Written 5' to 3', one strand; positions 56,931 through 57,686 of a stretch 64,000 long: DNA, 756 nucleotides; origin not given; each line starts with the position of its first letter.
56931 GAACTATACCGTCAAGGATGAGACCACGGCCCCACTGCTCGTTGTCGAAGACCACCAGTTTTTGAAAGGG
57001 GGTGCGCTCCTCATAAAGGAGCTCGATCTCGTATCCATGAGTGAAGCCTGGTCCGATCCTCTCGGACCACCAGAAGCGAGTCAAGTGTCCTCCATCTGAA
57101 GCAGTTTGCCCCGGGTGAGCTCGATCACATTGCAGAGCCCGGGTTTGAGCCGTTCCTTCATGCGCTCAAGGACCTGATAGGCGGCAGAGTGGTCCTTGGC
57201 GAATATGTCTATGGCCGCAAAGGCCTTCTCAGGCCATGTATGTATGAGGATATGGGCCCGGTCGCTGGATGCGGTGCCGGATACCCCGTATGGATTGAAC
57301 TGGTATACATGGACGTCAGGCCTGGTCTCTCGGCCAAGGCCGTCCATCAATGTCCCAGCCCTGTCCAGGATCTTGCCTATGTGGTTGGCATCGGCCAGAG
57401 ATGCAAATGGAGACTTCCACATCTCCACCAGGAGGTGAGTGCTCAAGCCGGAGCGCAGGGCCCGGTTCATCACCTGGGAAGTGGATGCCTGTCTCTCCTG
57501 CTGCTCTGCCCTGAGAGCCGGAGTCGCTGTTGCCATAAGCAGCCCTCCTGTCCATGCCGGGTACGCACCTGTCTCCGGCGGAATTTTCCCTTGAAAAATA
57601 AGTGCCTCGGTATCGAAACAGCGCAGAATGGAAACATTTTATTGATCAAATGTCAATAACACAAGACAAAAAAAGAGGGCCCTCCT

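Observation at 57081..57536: Catalytically dead SAM decarboxylase homolog translationally coupled to speE (possible bacterial prozyme)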

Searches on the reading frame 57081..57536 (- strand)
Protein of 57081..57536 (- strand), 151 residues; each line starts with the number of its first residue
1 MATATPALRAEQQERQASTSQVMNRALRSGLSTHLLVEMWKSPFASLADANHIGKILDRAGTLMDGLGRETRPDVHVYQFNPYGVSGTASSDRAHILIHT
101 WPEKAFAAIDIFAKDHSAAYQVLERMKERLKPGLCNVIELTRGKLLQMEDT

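Call 3: search_protein_families(library=pfam, proteins=[window:57081-57536:-], max_evalue=0.01)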
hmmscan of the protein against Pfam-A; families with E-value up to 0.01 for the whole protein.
window:57081-57536:- (151 aa): 1 family
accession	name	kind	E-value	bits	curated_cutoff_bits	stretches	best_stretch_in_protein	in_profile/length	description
PF02675.21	AdoMet_dc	-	9.6e-22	77.8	25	1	34-143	1-107/107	S-adenosylmethionine decarboxylase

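Call 4: search_protein_families(library=ncbifam, proteins=[window:57081-57536:-], max_evalue=0.01)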
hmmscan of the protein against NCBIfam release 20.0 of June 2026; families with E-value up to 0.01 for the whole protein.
window:57081-57536:- (151 aa): 1 family
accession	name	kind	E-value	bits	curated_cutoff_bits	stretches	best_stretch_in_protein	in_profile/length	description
TIGR03330.1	SAM_DCase_Bsu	equivalog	1.2e-18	67.5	75.65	1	32-143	4-112/112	adenosylmethionine decarboxylase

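Call 5: find_homologous_proteins(query=window:57081-57536:-, max_evalue=0.001)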
Query window:57081-57536:- (151 aa): 27 proteins with E <= 0.001 among 85 candidates.
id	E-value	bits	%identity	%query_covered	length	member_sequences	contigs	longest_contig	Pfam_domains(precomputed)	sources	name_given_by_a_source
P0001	5.6e-94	330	100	100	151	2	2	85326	PF02675.22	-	-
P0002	4.5e-65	236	71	100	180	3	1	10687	PF02675.22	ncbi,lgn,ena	-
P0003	3.2e-43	165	53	100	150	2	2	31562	PF02675.22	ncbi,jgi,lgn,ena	-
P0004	5.3e-42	161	52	100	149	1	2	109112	PF02675.22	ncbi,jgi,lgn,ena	-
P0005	1.3e-41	160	52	100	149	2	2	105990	PF02675.22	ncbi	-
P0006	1.7e-41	160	62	81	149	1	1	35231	PF02675.22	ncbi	-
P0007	4.3e-41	158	52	100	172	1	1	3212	PF02675.22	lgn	-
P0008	9.8e-41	157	51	100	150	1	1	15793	PF02675.22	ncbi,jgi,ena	-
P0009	1.1e-40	157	50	100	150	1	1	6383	PF02675.22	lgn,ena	-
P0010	3.4e-40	156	51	100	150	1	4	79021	PF02675.22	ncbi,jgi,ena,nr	ncbi:MAG: adenosylmethionine decarboxylase [Thermodesulfobacteria bacterium]|nr:adenosylmethionine d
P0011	3.8e-40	155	52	100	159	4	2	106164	PF02675.22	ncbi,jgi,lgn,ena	-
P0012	4.5e-40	155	52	100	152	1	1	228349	PF02675.22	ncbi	-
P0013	6.2e-40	155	51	100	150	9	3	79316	PF02675.22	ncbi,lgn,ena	-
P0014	1.6e-39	153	50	100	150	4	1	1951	PF02675.22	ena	-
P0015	4.6e-39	152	61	81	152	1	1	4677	PF02675.22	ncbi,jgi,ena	-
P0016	5.3e-39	152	58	81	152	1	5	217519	PF02675.22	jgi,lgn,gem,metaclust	metaclust:\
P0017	5.8e-39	152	51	100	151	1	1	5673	PF02675.22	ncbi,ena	-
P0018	9.5e-39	151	47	100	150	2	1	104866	PF02675.22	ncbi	-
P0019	1.2e-38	151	57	93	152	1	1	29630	PF02675.22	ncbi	-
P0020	3.1e-38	149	52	96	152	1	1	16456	PF02675.22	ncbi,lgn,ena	-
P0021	3.3e-37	146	48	99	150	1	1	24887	PF02675.22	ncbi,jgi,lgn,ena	-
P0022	5.1e-37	145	59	81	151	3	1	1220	PF02675.22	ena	-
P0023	2.8e-36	143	51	96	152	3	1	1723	PF02675.22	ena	-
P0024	3.9e-36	142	48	100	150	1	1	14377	PF02675.22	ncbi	-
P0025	4.2e-35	139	55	82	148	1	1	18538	PF02675.22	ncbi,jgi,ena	-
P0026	2.2e-33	133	56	82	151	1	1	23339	PF02675.22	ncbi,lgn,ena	-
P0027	1.2e-32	131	55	80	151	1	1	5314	PF02675.22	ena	-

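Call 8: find_encoding_contigs(protein=P0001, flank=10000, max_places=4)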
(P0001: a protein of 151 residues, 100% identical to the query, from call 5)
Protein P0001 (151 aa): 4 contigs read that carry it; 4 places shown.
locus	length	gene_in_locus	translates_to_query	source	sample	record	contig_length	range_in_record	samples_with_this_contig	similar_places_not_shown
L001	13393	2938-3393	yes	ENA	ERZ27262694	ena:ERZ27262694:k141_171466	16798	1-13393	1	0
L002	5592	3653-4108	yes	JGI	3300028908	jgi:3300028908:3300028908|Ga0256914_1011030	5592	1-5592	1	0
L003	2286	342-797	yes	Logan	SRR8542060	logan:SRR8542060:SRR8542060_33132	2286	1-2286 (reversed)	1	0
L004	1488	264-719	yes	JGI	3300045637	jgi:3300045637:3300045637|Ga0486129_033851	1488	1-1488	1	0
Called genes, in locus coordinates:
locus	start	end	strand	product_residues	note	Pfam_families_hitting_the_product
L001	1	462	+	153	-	?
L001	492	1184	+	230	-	PF03963:FlgD, PF13860:FlgD_ig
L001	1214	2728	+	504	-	PF00460:Flg_bb_rod, PF22692:LlgE_F_G_D1, PF07559:FlgE_D2, PF06429:Flg_bbr_C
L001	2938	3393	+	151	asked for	PF02675:AdoMet_dc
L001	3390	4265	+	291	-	PF17284:Spermine_synt_N, PF01564:Spermine_synth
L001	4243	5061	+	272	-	PF01887:SAM_HAT_N, PF20257:SAM_HAT_C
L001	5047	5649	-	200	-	PF14378:PAP2_3 (weak), PF01569:PAP2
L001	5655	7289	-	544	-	PF02366:PMT, PF13231:PMT_2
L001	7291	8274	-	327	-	PF03706:LPG_synthase_TM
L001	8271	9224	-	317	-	PF00535:Glycos_transf_2, PF10111:Glyco_tranf_2_2, PF13641:Glyco_tranf_2_3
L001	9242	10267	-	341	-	PF06723:MreB_Mbl, PF00022:Actin (weak), PF00012:HSP70, PF14450:FtsA (weak)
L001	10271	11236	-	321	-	PF01590:GAF, PF13185:GAF_2, PF13492:GAF_3 (weak)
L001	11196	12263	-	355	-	PF01008:IF-2B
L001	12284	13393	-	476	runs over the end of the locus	PF02934:GatB_N, PF02637:GatB_Yqey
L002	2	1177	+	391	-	?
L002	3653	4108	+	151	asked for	PF02675:AdoMet_dc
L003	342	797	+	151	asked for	PF02675:AdoMet_dc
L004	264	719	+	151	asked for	PF02675:AdoMet_dc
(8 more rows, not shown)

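Call 16: find_related_loci(query=A2, collection=genome_contigs, flank=10000)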
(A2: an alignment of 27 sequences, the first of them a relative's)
Query A2 (151 aa) in genome_contigs; peptide patterns used: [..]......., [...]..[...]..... (x = any residue, [..] = any of these).
113 stretches matched a pattern; 91 encode a relative of the query (tblastn E <= 1e-3); the best 80 are kept; 80 distinct loci.
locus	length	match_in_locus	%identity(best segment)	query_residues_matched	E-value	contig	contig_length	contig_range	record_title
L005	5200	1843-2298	71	1-151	6e-73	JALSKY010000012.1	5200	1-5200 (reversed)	MAG: Deltaproteobacteria bacterium isolate 355-202_metabat1_scaf2bin.029 355-202_scaffold_10510_c1, whole genome shotgun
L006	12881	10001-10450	53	1-151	2e-50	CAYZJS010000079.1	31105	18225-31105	MAG TPA_asm: uncultured Thermodesulfatator sp. isolate binchicken_co219_454 genome assembly, contig: k141_961012, whole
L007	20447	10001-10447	52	1-151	5e-50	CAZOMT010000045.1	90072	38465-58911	MAG TPA_asm: uncultured Thermodesulfatator sp. isolate binchicken_co219_236 genome assembly, contig: k141_1608193, whole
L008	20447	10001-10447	52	1-151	7e-50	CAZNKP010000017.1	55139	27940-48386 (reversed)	MAG TPA_asm: uncultured Desulfobacterales bacterium isolate binchicken_co219_284 genome assembly, contig: k141_441890, w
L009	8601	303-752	52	1-151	4e-49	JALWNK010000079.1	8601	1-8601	MAG: Deltaproteobacteria bacterium isolate M17_metabat2_scaf2bin.252 M17_NODE_9792_length_8601_cov_9.746873, whole genom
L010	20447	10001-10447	52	1-151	4e-49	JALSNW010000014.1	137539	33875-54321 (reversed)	MAG: Deltaproteobacteria bacterium isolate 356-284_metabat1_scaf2bin.060 356-284_scaffold_21_c1, whole genome shotgun se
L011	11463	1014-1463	51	1-151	2e-48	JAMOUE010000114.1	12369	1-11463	MAG: Deltaproteobacteria bacterium isolate PIR-30_maxbin2_scaf2bin.128 PIR-30_scaffold_1824_c1, whole genome shotgun seq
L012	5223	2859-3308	50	1-151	4e-48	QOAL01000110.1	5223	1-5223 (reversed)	MAG: Thermodesulfatator sp. isolate MAG 87 Ga0232637_10005166, whole genome shotgun sequence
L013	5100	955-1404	51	1-151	4e-48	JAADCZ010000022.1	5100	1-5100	MAG: Thermodesulfobacteriota bacterium isolate L_MaxBin.058 contig-127_22349, whole genome shotgun sequence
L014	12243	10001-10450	51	1-151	4e-48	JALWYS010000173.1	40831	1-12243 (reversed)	MAG: Deltaproteobacteria bacterium isolate T2_metabat1_scaf2bin.029 T2_NODE_607_length_40831_cov_3.498673, whole genome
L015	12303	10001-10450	51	1-151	6e-48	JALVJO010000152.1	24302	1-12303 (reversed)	MAG: Deltaproteobacteria bacterium isolate A1_metabat2_scaf2bin.062 A1_NODE_548_length_24302_cov_44.578532, whole genome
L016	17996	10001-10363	62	30-151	4e-47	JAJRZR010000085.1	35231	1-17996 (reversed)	MAG: Deltaproteobacteria bacterium isolate Dive96_bin4.212 k141_4039605, whole genome shotgun sequence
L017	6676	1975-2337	61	30-151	2e-46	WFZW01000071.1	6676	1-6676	MAG: Deltaproteobacteria bacterium isolate S143_34 k151_249748, whole genome shotgun sequence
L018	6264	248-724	52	1-151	1e-46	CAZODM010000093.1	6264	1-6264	MAG TPA_asm: uncultured Desulfobacterales bacterium isolate SRP128015_co1_242 genome assembly, contig: NODE_21909_length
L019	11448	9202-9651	50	1-151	9e-47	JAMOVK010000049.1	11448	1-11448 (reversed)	MAG: Deltaproteobacteria bacterium isolate PIR-30_metabat2_scaf2bin.024 PIR-30_scaffold_2074_c1, whole genome shotgun se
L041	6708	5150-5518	51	31-151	5e-36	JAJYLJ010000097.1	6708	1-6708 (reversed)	MAG: Deltaproteobacteria bacterium isolate DBS2-1.bin6 NODE_23018_length_6708_cov_8.452971, whole genome shotgun sequenc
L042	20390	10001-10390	48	20-151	2e-35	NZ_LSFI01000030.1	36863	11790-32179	Thermodesulfatator autotrophicus strain S606 contig30, whole genome shotgun sequence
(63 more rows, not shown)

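Call 25: search_solved_structures(query=A2, max_evalue=0.001, show_alignments=3)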
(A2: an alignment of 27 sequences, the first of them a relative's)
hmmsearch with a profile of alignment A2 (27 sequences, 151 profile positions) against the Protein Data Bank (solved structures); distinct sequences matched with E-value up to 0.001: 5.
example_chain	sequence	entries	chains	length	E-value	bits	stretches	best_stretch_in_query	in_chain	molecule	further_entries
1vr7_A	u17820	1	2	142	2.3e-22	83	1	25-145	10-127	S-adenosylmethionine decarboxylase proenzyme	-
1tmi_A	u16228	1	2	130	2.4e-22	82.9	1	30-145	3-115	S-adenosylmethionine decarboxylase proenzyme, AdoMetDC, SamDC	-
1tlu_A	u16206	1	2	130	7.3e-22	81.4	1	30-145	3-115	S-adenosylmethionine decarboxylase proenzyme, AdoMetDC, SamDC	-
2iii_A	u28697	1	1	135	3.1e-15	59.8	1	28-142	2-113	S-adenosylmethionine decarboxylase proenzyme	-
3iwb_A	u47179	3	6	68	2.4e-12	50.4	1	95-145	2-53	S-adenosylmethionine decarboxylase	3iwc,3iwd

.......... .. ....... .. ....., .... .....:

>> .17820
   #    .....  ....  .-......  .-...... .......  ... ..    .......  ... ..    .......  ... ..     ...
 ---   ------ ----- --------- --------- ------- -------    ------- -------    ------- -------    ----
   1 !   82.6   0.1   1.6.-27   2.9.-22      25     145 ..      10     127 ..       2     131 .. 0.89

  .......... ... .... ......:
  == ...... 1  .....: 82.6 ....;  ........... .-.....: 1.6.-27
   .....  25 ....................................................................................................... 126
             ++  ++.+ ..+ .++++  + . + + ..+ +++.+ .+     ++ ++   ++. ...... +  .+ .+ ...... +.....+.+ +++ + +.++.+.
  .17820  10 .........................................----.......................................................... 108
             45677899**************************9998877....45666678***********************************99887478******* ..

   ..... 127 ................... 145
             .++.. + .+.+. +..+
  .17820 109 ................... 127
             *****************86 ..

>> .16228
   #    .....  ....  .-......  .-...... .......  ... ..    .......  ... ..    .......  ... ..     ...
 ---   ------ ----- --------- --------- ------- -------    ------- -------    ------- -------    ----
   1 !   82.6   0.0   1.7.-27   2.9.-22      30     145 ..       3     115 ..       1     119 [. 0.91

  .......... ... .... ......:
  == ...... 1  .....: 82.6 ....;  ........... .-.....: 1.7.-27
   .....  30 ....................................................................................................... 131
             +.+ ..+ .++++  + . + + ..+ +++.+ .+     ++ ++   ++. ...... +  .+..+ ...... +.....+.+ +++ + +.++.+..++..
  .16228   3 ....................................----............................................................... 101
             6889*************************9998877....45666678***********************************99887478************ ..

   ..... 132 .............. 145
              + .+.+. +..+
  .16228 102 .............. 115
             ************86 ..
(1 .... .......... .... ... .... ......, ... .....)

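Call 32: predict_structure(alignment_id=A2)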
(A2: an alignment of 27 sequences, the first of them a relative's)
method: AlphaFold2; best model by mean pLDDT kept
length: 151 residues; sequences in the alignment: 27
mean_pLDDT: 80.3   pTM: 0.71
mean pLDDT of the five models: 80.3, 78.1, 76.6, 75.5, 74.6
residues with pLDDT >= 90: 81; 70-90: 29; 50-70: 21; < 50: 20
segments of 3 or more residues with pLDDT < 50: 1-17
pLDDT, mean of each block of 10 residues (from residue 1): 44 45 55 92 89 95 78 94 92 93 95 91 95 93 57 46
secondary structure, 60 per line:
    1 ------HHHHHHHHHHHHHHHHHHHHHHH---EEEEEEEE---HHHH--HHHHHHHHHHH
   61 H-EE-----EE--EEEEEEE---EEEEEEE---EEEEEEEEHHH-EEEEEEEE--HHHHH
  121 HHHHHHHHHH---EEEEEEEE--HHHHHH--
elements in order: H7-29 E33-40 H44-47 H50-61 E74-80 E84-90 E94-101 E106-113 H116-130 E134-141 H144-149

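Call 38: fold_search(model_id=the predicted structure, library=pdb)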
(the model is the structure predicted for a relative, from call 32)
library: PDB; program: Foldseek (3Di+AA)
matches with E <= 10: 1758; with E <= 0.001: 15
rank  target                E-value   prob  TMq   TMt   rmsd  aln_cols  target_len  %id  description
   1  1tmi_A                5.4e-11  1.00  0.60  0.76   3.3       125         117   28  Structure of Thermotoga maritima S63A non-processing mutant S-adenosylmethionine decarboxylase (released 2004-06-29)
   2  1vr7_B                6.2e-11  1.00  0.62  0.78   3.3       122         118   28  Crystal structure of S-adenosylmethionine decarboxylase proenzyme (TM0655) from THERMOTOGA MARITIMA at 1.2 A resolutio (released 2005-03-15)
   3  2iii                  2.3e-10  1.00  0.61  0.75   2.7       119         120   26  Crystal structure of the adenosylmethionine decarboxylase (aq_254) from aquifex aeolicus vf5 (released 2007-10-09)
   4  1tlu_A                2.4e-10  1.00  0.60  0.76   3.4       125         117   28  Crystal Structure of Thermotoga maritima S-adenosylmethionine decarboxylase (released 2004-06-29)
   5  1vr7_A                2.8e-10  1.00  0.59  0.74   4.0       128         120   27  Crystal structure of S-adenosylmethionine decarboxylase proenzyme (TM0655) from THERMOTOGA MARITIMA at 1.2 A resolutio (released 2005-03-15)
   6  3c6k_B                3.0e-06  1.00  0.45  0.22   4.3       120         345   19  Crystal structure of human spermine synthase in complex with spermidine and 5-methylthioadenosine (released 2008-02-19)
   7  3c6k_D                7.2e-06  1.00  0.46  0.22   4.2       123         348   19  Crystal structure of human spermine synthase in complex with spermidine and 5-methylthioadenosine (released 2008-02-19)
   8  3c6k_C                1.0e-05  1.00  0.46  0.23   4.3       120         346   18  Crystal structure of human spermine synthase in complex with spermidine and 5-methylthioadenosine (released 2008-02-19)
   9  3c6m_A                2.6e-05  1.00  0.41  0.21   4.3       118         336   22  Crystal structure of human spermine synthase in complex with spermine and 5-methylthioadenosine (released 2008-02-19)
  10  1mhm_A                3.4e-05  1.00  0.55  0.35   4.4       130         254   17  Crystal structure of S-adenosylmethionine decarboxylase from potato (released 2002-12-11)
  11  3c6m_B                1.2e-04  1.00  0.45  0.22   4.6       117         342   17  Crystal structure of human spermine synthase in complex with spermine and 5-methylthioadenosine (released 2008-02-19)
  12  5tvm_B                1.2e-04  1.00  0.42  0.25   8.7       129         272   19  Crystal structure of Trypanosoma brucei AdoMetDC/prozyme heterodimer (released 2017-01-11)
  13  9pbb_A                1.4e-04  1.00  0.51  0.33   5.3       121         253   17  293K human S-adenosylmethionine decarboxylase (released 2025-09-17)
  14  9p7q_A                1.5e-04  1.00  0.49  0.31   8.2       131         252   18  273K human S-adenosylmethionine decarboxylase (released 2025-09-17)
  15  5tvf_B                3.5e-04  1.00  0.42  0.25   8.7       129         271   19  Crystal structure of Trypanosoma brucei AdoMetDC/prozyme heterodimer in complex with inhibitor CGP 40215 (released 2017-01-11)
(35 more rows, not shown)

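Call 43: search_protein_representatives(alignment_id=A2)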
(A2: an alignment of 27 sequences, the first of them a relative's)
Query: 27 sequences, 151 profile positions. Proteins with E-value up to 0.001 (for the whole library): 3062; up to 1e-10: 691; up to 1e-30: 5. The best 150 are listed.
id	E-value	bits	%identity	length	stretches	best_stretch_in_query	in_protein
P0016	2.5e-61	222.5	-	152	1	1-151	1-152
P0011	3.5e-61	222.0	-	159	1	1-151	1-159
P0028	9.1e-60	217.4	-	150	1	18-151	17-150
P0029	5.2e-35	137.1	-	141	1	21-144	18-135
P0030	9.5e-31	123.2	-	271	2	31-144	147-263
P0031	2.6e-29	118.6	-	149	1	14-143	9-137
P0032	1.2e-24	103.4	-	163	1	27-144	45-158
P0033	2.2e-21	92.8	-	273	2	56-143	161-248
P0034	1.3e-20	90.3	-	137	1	18-144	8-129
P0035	1.4e-20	90.2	-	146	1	28-142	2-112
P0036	2.2e-20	89.6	-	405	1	30-145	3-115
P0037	5.3e-20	88.4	-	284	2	31-143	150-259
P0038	5.8e-20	88.2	-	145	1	31-144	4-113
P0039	1.9e-19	86.5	-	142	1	30-143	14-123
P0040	1.9e-19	86.5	-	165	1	12-146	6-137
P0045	2.6e-19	86.1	-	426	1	18-143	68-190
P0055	3.4e-18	82.5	-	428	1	29-144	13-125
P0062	1.4e-17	80.5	-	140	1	30-143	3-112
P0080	7.5e-17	78.1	-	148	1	29-144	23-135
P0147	4.2e-15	72.4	-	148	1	29-146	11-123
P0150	4.8e-15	72.3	-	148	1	27-144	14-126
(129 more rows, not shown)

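Call 51: find_encoding_contigs(protein=P0029, flank=10000, max_places=4)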
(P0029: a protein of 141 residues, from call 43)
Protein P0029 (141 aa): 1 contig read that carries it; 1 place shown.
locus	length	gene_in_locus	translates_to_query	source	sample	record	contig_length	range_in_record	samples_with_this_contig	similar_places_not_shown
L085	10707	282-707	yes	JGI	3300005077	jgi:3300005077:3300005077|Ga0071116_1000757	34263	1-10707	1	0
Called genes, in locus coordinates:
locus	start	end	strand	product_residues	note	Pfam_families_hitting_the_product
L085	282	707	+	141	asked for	PF02675:AdoMet_dc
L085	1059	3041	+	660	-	PF05787:PhoX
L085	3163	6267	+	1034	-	PF27085:Aq_1262, PF00930:DPPIV_N (faint), PF26549:Tricorn_N, PF26550:Tricorn_2nd, PF26549:Tricorn_N, PF07676:PD40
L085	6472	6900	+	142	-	PF13302:Acetyltransf_3 (weak), PF00583:Acetyltransf_1, PF12746:GNAT_acetyltran (weak), PF13673:Acetyltransf_10, PF13508:Acetyltransf_7, PF08445:FR47 (weak)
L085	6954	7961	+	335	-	PF00044:Gp_dh_N, PF02800:Gp_dh_C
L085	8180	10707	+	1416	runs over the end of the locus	PF01326:PPDK_N, PF00391:PEP-utilizers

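Call 52: find_encoding_contigs(protein=P0031, flank=10000, max_places=4)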
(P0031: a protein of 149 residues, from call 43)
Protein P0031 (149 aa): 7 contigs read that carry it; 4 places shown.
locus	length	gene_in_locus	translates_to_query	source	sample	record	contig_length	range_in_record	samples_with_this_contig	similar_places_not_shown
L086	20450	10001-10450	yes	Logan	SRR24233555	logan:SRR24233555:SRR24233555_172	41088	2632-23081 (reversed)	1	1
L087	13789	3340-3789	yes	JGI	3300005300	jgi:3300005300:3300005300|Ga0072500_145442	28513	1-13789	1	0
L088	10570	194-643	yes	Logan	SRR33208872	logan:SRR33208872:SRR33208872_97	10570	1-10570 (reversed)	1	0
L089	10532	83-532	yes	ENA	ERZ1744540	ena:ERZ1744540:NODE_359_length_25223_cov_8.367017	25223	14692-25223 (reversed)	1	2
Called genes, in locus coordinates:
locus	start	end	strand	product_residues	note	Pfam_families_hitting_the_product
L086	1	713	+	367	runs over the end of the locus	PF01926:MMR_HSR1, PF02421:FeoB_N, PF06071:YchF-GTPase_C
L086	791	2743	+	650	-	PF12439:GDE_N, PF06202:GDE_C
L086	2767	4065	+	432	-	PF08323:Glyco_transf_5, PF13439:Glyco_transf_4, PF13579:Glyco_trans_4_4, PF20706:GT4-conflict, PF00534:Glycos_transf_1, PF13692:Glyco_trans_1_4, PF13524:Glyco_trans_1_2 (weak)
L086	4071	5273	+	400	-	PF03065:Glyco_hydro_57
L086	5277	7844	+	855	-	PF11897:DUF3417, PF00343:Phosphorylase, PF28476:GlgP_C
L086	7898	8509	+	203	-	-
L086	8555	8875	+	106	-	PF12732:YtxH, PF01442:Apolipoprotein (weak)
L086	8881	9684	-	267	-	PF01513:NAD_kinase, PF20143:NAD_kinase_C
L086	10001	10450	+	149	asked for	PF02675:AdoMet_dc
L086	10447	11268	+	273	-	PF17284:Spermine_synt_N, PF01564:Spermine_synth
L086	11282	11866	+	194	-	PF03602:Cons_hypoth95, PF05175:MTS (weak), PF13847:Methyltransf_31 (weak)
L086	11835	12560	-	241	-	-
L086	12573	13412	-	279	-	PF05681:Fumerase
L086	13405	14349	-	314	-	PF00933:Glyco_hydro_3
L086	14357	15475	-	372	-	PF00155:Aminotran_1_2 (faint), PF00266:Aminotran_5, PF01212:Beta_elim_lyase (weak), PF01041:DegT_DnrJ_EryC1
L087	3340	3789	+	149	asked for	PF02675:AdoMet_dc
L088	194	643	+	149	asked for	PF02675:AdoMet_dc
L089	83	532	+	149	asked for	PF02675:AdoMet_dc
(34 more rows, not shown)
